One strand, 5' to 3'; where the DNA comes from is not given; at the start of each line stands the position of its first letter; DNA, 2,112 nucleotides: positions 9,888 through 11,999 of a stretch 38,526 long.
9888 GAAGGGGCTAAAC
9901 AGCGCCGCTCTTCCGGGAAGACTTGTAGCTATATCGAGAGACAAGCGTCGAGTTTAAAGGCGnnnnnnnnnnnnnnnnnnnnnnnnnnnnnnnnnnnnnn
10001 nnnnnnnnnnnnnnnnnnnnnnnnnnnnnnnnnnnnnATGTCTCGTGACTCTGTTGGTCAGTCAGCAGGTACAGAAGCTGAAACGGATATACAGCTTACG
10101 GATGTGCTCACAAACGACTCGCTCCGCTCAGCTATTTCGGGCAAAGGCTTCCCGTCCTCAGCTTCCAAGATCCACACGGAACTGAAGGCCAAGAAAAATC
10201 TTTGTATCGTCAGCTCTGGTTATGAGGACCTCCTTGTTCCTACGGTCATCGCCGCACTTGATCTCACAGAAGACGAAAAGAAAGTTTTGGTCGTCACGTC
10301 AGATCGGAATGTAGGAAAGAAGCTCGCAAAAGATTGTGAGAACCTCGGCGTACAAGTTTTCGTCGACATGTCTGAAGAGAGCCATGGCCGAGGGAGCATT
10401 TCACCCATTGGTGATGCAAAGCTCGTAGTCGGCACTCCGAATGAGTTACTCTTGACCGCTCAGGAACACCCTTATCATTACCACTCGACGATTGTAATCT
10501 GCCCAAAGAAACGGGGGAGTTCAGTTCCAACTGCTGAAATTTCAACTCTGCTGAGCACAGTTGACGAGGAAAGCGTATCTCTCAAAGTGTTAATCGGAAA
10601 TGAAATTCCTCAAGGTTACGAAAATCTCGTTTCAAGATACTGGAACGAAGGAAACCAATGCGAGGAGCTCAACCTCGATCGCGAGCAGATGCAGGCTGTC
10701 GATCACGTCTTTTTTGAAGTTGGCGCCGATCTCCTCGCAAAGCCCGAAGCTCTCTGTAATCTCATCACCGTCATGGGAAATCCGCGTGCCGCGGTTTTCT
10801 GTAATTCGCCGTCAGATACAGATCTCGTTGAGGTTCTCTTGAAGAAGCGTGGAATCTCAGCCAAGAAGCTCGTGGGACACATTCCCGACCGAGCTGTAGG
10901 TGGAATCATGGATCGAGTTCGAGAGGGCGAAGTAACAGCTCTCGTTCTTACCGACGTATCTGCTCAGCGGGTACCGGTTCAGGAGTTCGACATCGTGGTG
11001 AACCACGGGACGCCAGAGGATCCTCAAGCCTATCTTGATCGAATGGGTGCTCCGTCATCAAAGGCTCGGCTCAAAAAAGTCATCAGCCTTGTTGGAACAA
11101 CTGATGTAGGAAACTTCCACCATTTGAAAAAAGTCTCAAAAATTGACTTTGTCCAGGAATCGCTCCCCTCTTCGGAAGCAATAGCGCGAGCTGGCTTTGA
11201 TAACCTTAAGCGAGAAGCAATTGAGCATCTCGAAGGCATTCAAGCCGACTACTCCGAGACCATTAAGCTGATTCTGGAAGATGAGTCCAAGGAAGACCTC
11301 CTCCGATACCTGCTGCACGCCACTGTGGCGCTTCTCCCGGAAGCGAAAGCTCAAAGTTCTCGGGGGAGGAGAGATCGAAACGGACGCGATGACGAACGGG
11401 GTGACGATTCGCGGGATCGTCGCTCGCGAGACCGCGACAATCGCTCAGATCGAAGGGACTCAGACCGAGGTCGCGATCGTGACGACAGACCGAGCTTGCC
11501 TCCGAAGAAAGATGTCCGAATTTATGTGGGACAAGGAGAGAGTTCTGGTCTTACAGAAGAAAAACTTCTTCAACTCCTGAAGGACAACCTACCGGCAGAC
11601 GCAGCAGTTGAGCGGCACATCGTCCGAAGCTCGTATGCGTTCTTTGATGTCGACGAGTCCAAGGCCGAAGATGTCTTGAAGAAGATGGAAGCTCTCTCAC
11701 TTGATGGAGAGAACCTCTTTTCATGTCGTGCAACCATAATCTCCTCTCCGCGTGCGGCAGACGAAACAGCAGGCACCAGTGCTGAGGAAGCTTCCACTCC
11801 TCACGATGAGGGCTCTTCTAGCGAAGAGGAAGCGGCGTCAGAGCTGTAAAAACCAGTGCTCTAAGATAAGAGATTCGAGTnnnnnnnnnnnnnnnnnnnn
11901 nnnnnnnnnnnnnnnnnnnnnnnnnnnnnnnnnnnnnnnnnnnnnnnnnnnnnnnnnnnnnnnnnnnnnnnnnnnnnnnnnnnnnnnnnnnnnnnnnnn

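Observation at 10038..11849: DEAD-box helicase homologue in which every ATPase/helicase motif is eroded while the DbpA-type RNA-binding domain and an (RD/RS)n tract are retained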

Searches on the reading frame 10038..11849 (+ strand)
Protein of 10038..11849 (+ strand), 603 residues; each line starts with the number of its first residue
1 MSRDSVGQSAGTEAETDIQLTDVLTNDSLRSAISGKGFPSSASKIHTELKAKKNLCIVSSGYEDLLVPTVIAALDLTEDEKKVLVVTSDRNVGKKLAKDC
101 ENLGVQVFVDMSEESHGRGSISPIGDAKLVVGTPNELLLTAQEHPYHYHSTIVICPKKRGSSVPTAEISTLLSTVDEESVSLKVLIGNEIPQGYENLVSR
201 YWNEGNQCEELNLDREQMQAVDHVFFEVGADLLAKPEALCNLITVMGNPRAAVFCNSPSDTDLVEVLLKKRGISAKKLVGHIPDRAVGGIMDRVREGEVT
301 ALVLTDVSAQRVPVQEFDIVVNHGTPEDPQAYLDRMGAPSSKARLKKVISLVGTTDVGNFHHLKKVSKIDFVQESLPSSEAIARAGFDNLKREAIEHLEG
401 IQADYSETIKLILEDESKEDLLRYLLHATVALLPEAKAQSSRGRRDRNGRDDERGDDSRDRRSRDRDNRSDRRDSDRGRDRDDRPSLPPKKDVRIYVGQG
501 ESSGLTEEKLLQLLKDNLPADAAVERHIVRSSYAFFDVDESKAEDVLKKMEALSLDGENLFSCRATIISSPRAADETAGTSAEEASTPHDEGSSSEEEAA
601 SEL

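Call 3: search_protein_families(library=pfam, proteins=[window:10038-11849:+], max_evalue=1)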
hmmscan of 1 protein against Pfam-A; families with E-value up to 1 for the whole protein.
window:10038-11849:+ (603 aa): 2 families
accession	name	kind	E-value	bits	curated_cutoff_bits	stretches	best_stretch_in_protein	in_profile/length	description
PF00271.37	Helicase_C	-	1.3e-10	42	23.5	1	235-337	2-104/110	Helicase conserved C-terminal domain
PF03880.21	DbpA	-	6.8e-05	23.3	25.6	1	494-558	1-66/72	DbpA RNA binding domain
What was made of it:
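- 11508..11753 (+): C-terminal DbpA-type, RRM-fold RNA-binding domain (aa 491-572). It has invariant RxYVG (RNP2-like) and RxxY[SA]FxDV (RNP1-like, 11628-11651). Pfam DbpA 6.8e-5, below the gathering score (call 3).
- On DEAD-box RNA helicase (active enzyme family, SF2): No PF00270 hit (call 3).
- On DbpA-type RNA-binding domain (PF03880): The window protein scores 23.3 bits against a cut-off of 25.6 (call 3).
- On Utp25/Def pseudohelicase family: No such hit in the Pfam scan at E<=1 (call 3).
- Closest known: Utp25/Def, the eukaryotic SSU-processome DEAD-box pseudohelicase. Different: No specific relationship to Utp25 was detected: no such Pfam hit (call 3).
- Checked: There is no PF00270 DEAD hit (call 3).
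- No PF00270 hit: call 3.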

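Call 4: search_protein_families(library=ncbifam, proteins=[window:10038-11849:+], max_evalue=1)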
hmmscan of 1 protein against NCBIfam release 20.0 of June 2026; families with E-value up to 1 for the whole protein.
window:10038-11849:+ (603 aa): 11 families
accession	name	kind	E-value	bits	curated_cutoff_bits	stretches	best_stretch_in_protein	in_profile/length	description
NF053631.1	RNA_helic_CshA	equivalog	3.1e-19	69.2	646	1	167-430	161-420/434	degradosome RNA helicase CshA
NF008744.0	PRK11776.1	equivalog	1e-15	57.3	524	1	166-381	166-375/460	ATP-dependent RNA helicase DbpA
NF008394.0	PRK11192.1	equivalog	2.8e-13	49.5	507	1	229-363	228-362/441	ATP-dependent RNA helicase SrmB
NF008642.0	PRK11634.1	equivalog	5.2e-13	48.3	989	1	234-474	231-481/628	DEAD/DEAH family ATP-dependent RNA helicase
NF002340.1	PRK01297.1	equivalog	2.8e-11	42.9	564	1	206-356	209-357/372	ATP-dependent RNA helicase RhlB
NF053711.1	RNA_heli_RhlE1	exception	6.1e-11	41.7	750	1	230-363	226-359/434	RNA helicase RhlE1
NF053636.1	DDHlcsCsdAPsy1082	equivalog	4.7e-08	32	890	1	231-356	226-351/512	DEAD/DEAH box helicase CsdA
NF003419.0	PRK04837.1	equivalog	5.8e-07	28.6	588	1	239-363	247-371/424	ATP-dependent RNA helicase RhlB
NF007882.0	PRK10590.1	equivalog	3.2e-06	26.3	743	1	231-395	228-387/456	ATP-dependent RNA helicase RhlE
NF003390.0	PRK04537.1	equivalog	4.2e-05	22.8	732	1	241-464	250-467/572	ATP-dependent RNA helicase RhlB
NF053710.1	RNA_heli_RhlE2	exception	0.00015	20.3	925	1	238-472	239-441/635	RNA helicase RhlE2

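Call 5: search_solved_structures(query=window:10038-11846:+, max_evalue=1, show_alignments=3)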
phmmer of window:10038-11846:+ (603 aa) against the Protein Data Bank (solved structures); distinct sequences matched with E-value up to 1: 89 (the best 60 are shown).
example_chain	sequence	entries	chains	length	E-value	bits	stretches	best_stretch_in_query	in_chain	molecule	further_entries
5ivl_B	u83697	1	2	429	1.1e-12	50.9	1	129-380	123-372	DEAD-box ATP-dependent RNA helicase CshA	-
3eaq_A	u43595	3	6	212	2.7e-11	46.3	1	228-389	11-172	Heat resistant RNA dependent ATPase | Hera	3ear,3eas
5gi4_A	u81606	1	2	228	3.5e-11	45.9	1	234-410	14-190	ATP-dependent RNA helicase DeaD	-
3i32_A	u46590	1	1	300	4.1e-11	45.7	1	230-390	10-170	Heat resistant RNA dependent ATPase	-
1fuk_A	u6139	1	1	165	2.8e-10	43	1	235-378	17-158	EUKARYOTIC INITIATION FACTOR 4A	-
4kbf_A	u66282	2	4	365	2.8e-10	43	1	187-357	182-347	Heat resistant RNA dependent ATPase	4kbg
1hv8_A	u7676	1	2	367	3.4e-10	42.7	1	82-370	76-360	PUTATIVE ATP-DEPENDENT RNA HELICASE MJ0669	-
1fuu_A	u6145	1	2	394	5e-10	42.1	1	213-378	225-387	YEAST INITIATION FACTOR 4A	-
2vso_A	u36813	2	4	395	5.1e-10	42.1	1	213-378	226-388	ATP-DEPENDENT RNA HELICASE EIF4A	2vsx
6yvh_H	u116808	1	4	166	5.3e-10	42.1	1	235-361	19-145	Eukaryotic initiation factor 4A-III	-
2hxy_A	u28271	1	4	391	2e-09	40.1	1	221-360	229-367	Probable ATP-dependent RNA helicase DDX48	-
6qdv_7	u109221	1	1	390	2.1e-09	40.1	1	221-360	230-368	Eukaryotic initiation factor 4A-III, N-terminally processed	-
7znj_A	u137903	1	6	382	2.2e-09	40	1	221-358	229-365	Eukaryotic initiation factor 4A-III, N-terminally processed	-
2hyi_C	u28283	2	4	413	2.3e-09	40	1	221-360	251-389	Probable ATP-dependent RNA helicase DDX48 | Eukaryotic initiation factor 4A-III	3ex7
2j0q_A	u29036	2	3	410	2.3e-09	40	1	221-360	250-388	ATP-DEPENDENT RNA HELICASE DDX48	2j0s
7pli_A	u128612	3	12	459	3.8e-07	32.6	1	220-372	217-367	ATP-dependent RNA helicase DbpA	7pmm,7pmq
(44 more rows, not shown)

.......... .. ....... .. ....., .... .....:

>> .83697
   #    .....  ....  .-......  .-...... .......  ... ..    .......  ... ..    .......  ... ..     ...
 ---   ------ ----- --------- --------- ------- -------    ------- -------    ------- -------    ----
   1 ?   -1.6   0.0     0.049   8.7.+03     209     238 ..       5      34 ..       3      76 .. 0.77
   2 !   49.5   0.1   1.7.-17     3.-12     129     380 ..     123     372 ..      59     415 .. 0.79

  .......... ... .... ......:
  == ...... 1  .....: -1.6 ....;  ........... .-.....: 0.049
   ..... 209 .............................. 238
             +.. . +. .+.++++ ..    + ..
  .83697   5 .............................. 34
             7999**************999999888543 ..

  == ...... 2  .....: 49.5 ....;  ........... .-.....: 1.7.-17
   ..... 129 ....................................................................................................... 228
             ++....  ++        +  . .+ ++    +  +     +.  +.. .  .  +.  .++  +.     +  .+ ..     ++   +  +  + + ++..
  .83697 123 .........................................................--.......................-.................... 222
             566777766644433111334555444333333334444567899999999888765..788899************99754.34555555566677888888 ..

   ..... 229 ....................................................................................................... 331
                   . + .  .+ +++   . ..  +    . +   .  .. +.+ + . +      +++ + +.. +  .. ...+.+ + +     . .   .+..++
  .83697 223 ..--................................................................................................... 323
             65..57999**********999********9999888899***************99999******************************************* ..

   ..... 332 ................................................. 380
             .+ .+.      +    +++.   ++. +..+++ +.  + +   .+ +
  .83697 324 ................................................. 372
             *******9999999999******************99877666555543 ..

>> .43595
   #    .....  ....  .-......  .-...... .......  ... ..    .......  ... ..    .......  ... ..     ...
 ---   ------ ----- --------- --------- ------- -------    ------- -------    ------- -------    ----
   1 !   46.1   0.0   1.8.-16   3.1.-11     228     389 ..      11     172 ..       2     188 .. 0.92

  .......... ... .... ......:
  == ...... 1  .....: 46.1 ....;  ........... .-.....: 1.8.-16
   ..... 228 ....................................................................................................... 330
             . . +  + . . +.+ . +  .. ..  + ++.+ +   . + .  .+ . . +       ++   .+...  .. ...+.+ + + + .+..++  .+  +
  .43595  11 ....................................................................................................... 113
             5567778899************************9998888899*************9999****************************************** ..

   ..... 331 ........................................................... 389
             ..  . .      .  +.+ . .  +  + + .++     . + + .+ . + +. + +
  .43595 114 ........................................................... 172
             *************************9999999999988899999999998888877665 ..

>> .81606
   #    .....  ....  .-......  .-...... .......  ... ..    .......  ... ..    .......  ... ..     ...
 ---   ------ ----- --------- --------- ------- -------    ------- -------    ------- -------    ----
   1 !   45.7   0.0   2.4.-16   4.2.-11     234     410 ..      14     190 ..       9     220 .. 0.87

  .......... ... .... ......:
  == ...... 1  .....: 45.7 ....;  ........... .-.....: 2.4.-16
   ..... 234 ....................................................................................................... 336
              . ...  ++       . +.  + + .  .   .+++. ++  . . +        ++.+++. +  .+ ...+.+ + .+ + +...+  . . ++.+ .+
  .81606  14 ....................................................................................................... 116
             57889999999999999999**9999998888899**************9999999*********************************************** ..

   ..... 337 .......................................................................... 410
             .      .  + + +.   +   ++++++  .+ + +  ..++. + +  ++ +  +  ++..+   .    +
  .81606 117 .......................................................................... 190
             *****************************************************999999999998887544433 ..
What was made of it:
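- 11166..11360 (+): Three-helix domain (aa 377-441) equivalent to the dimerisation domain of Hera, DeaD and CshA. HMMER alignment to the DeaD fragment 5gi4 reaches aa 410 and to Hera 3eaq reaches aa 389 (call 5).
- Checked: M. jannaschii DEAD protein 1hv8 aligns to aa 82-370, and CshA 5ivl to aa 129-380 (call 5).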

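Call 6: find_homologous_proteins(query=window:10038-11846:+, max_evalue=0.001)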
Query window:10038-11846:+ (603 aa): 30 proteins with E <= 0.001 among 8000 candidates.
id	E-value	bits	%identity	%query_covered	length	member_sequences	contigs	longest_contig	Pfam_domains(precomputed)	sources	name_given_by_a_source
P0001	0.0e+0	1315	100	100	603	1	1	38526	PF00271.38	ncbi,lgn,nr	ncbi:MAG: DEAD/DEAH box helicase [Bdellovibrionales bacterium]|nr:DEAD/DEAH box helicase [Bdellovibr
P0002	8.0e-101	357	37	91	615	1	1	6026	PF00271.38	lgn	-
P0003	3.2e-87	312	37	78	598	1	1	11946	PF00271.38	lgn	-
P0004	9.1e-74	267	35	59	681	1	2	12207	PF03880.22,PF00271.38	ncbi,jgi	jgi:ATP-dependent RNA helicase DeaD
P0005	9.6e-74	267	31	66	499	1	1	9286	PF03880.22,PF00271.38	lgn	-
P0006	8.4e-73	264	32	64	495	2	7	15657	PF03880.22,PF00271.38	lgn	-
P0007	1.7e-72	263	43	36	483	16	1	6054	PF03880.22,PF00271.38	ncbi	-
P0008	4.0e-70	255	38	38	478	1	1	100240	PF03880.22,PF00271.38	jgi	jgi:superfamily II DNA/RNA helicase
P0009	3.6e-69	252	43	36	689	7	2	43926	PF03880.22,PF00271.38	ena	-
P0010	6.2e-69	252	31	63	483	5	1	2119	PF03880.22,PF00271.38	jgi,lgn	jgi:superfamily II DNA/RNA helicase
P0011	3.3e-68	249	41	37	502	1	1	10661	PF03880.22,PF00271.38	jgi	jgi:hypothetical protein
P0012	5.2e-68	248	40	36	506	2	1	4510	PF03880.22,PF00271.38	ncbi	-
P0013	2.2e-67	246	35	60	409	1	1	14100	PF03880.22,PF00271.38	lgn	-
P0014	3.0e-66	243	38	40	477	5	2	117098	PF03880.22,PF00271.38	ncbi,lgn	-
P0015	4.5e-65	239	31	62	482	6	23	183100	PF03880.22,PF00271.38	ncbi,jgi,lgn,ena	jgi:superfamily II DNA/RNA helicase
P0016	6.6e-65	238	32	63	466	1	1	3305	PF03880.22,PF00271.38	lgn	-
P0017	1.8e-63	234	39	38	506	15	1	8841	PF03880.22,PF00271.38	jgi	jgi:hypothetical protein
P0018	4.2e-55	206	38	41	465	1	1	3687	PF03880.22,PF00271.38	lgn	-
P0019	5.9e-55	205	33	67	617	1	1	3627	PF00270.36,PF00271.38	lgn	-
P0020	7.7e-16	76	26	42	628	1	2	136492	PF00270.36,PF03880.22,PF00271.38,PF04851.22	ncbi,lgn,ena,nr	ncbi:MAG: DEAD/DEAH box helicase [Acidobacteriota bacterium]|nr:DEAD/DEAH box helicase [Acidobacteri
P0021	2.6e-13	68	29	42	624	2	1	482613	PF00270.36,PF03880.22,PF00271.38,PF25399.2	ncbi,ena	-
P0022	1.1e-11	63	21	77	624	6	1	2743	PF00270.36,PF03880.22,PF00271.38,PF04851.22,PF25399.2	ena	-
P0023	2.5e-11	61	26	41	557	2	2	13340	PF00270.36,PF03880.22,PF00271.38,PF04851.22,PF25399.2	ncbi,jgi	jgi:ATP-dependent RNA helicase DeaD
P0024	2.1e-10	58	28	44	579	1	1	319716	PF00270.36,PF03880.22,PF00271.38,PF25399.2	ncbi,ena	-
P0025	2.3e-8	52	24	48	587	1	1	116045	PF00270.36,PF03880.22,PF00271.38,PF04851.22,PF25399.2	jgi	jgi:ATP-dependent RNA helicase DeaD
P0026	2.1e-7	48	26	48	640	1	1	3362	PF00270.36,PF00271.38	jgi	jgi:ATP-dependent RNA helicase RhlB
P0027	7.0e-7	47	24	41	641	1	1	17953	PF00270.36,PF03880.22,PF00271.38,PF04851.22,PF25399.2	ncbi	-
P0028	2.8e-6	45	26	24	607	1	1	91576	PF00270.36,PF03880.22,PF00271.38,PF25399.2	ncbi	-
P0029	9.5e-6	43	23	35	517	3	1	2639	PF00270.36,PF00271.38,PF04851.22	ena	-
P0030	4.6e-5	41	23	35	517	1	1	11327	PF00270.36,PF00271.38,PF04851.22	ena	-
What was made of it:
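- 10038..11849 (+): Complete CDS (603 aa plus stop) of the pseudo-helicase. NCBI names it 'DEAD/DEAH box helicase'. Identical to P0001 (call 6).
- On DeaD/Hera/CshA architectural subgroup: The Pfam model PF25399, which is listed for canonical relatives (call 6), did not hit at E<=1 (call 3).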

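Call 9: find_encoding_contigs(protein=P0001, flank=10000, max_places=3)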
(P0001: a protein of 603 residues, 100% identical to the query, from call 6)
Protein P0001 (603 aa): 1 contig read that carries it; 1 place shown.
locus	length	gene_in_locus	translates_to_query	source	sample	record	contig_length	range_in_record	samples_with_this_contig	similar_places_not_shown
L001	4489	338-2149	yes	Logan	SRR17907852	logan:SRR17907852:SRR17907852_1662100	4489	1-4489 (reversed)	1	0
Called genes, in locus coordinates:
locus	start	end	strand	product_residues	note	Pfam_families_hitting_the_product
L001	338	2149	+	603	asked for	PF00271:Helicase_C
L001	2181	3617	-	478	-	PF01464:SLT, PF01476:LysM, PF23473:LysM3_LYK4_5 (faint), PF01476:LysM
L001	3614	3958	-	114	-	-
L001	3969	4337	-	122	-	PF02113:Peptidase_S13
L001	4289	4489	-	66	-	?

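Call 10: find_encoding_contigs(protein=P0008, flank=8000, max_places=3)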
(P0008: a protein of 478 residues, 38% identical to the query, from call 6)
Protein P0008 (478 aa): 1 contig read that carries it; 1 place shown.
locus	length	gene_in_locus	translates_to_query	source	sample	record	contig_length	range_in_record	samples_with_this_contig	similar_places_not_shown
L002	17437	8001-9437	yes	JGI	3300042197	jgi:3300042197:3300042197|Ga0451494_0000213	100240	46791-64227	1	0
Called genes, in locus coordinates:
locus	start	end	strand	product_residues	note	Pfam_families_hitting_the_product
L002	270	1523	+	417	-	PF06689:zf-C4_ClpX, PF01078:Mg_chelatase (faint), PF05496:RuvB_N (weak), PF00004:AAA, PF07724:AAA_2, PF07728:AAA_5 (faint), PF10431:ClpB_D2-small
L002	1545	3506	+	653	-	PF13428:TPR_14 (faint), PF14559:TPR_19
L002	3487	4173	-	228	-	PF13441:Gly-zipper_YMGG, PF13488:Gly-zipper_Omp, PF00691:OmpA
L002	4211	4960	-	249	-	PF07719:TPR_2 (faint), PF13181:TPR_8 (faint), PF23914:TPR_CcmH_CycH (weak), PF00515:TPR_1 (faint), PF13414:TPR_11 (weak), PF13431:TPR_17 (faint)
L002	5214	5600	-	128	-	PF13441:Gly-zipper_YMGG, PF13488:Gly-zipper_Omp (weak)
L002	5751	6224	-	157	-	PF01252:Peptidase_A8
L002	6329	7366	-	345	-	PF24105:Beta-prop_CAF1B_HIR1 (weak), PF24782:WD40_MABP1-WDR62_2nd (weak), PF25174:Beta-prop_THOC3, PF24780:WD40_MABP1-WDR62_1st (weak), PF24807:WD40_CDC20-Fz (weak), PF25173:Beta-prop_WDR3_1st, PF25175:Beta-prop_WDR5, PF23381:Beta-prop_IFT122_1st, +12 more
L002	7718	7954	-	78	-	-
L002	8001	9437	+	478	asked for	PF00271:Helicase_C, PF03880:DbpA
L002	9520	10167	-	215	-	PF01266:DAO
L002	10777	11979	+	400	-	PF00291:PALP, PF01842:ACT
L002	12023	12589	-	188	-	PF00106:adh_short, PF08659:KR (weak), PF13561:adh_short_C2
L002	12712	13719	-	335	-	PF20903:SPL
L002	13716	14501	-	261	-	PF01048:PNP_UDP_1 (faint)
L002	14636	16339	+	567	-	PF08323:Glyco_transf_5 (weak), PF00343:Phosphorylase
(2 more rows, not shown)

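Call 14: find_related_loci(query=A2, collection=genome_contigs, flank=6000)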
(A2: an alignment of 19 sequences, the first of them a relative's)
Query A2 (603 aa) in genome_contigs; peptide patterns used: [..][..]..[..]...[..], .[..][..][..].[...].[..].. (x = any residue, [..] = any of these).
75 stretches matched a pattern; 57 encode a relative of the query (tblastn E <= 1e-3); 57 distinct loci.
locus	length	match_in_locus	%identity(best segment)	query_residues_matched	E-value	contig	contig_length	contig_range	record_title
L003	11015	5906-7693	35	22-602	3e-91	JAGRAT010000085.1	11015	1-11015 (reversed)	MAG: Bdellovibrionales bacterium isolate HKST-UBA25 NODE_85_length_11015_cov_3.067471, whole genome shotgun sequence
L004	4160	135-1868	37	23-603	2e-88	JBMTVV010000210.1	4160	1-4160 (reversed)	MAG: Bdellovibrionota bacterium isolate LKB_V8_S20_100percent_par_LKB_V8_S20_metabat.10 NODE_21306_length_4160_cov_3.472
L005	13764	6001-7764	33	19-601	1e-87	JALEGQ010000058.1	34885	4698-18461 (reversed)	MAG: bacterium isolate CC_bin8 k97_67019, whole genome shotgun sequence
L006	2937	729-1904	39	221-592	3e-79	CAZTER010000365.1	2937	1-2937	MAG TPA_asm: uncultured Bdellovibrionales bacterium isolate SRP107338_co1_92 genome assembly, contig: NODE_56481_length_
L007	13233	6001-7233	34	221-572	1e-68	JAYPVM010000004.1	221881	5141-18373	MAG: Pseudomonadota bacterium isolate 139588_S189_rosella_bins.tsv.061 NODE_20_length_221881_cov_8.430775, whole genome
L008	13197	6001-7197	36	216-585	2e-65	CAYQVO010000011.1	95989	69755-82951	MAG TPA_asm: uncultured Bdellovibrionales bacterium isolate SRP239243_co2_48 genome assembly, contig: NODE_210_length_95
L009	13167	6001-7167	34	219-570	1e-63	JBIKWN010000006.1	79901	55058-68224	MAG: Bdellovibrionota bacterium isolate ME2015-09-13_3300035666_group6_bin236 Rohwer_bin1197_scaffold_143_c1, whole geno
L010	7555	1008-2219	33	221-594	1e-62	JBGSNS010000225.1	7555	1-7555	MAG: Bdellovibrionota bacterium isolate JTS-AC261 k141_3390057, whole genome shotgun sequence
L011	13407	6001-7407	32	167-572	2e-62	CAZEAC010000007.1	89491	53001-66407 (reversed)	MAG TPA_asm: uncultured Bdellovibrionales bacterium isolate SRP342105_co1_466 genome assembly, contig: NODE_304_length_8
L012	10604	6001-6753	41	184-438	3e-59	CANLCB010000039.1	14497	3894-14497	MAG: Deltaproteobacteria bacterium isolate ZE-Oct18-108 genome assembly, contig: ZE-Oct18-C3561, whole genome shotgun se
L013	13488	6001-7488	32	164-598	5e-66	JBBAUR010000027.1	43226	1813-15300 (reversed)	MAG: Bdellovibrionota bacterium isolate EUL_302 ctg27-EUL_302, whole genome shotgun sequence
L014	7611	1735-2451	42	197-438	1e-58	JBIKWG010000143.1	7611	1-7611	MAG: Bdellovibrionota bacterium isolate ME2015-09-01_3300035663_group6_bin97 Rohwer_bin1187_scaffold_7861_c2, whole geno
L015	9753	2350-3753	39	206-592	6e-58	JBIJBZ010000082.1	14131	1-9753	MAG: Bdellovibrionota bacterium isolate ME2006-08-10D11_3300044971_group2_bin88 Rohwer_bin1171_scaffold_257_c2, whole ge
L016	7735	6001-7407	41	219-602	6e-58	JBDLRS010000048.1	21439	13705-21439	MAG: Pseudomonadota bacterium isolate icacos_2019_sw_WHONDRS-S19S_0094_B_bin.45 scaffold_783822, whole genome shotgun se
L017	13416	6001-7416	43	218-597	2e-57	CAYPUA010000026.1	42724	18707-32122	MAG TPA_asm: uncultured Bdellovibrionales bacterium isolate SRP193358_co1_85 genome assembly, contig: NODE_1709_length_4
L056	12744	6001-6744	32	184-434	5e-41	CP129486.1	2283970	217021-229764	MAG: Bdellovibrionota bacterium isolate cMAG.10 chromosome, complete genome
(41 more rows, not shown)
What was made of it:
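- All 57 genome loci are uncultured Bdellovibrionota-type MAGs (call 14).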
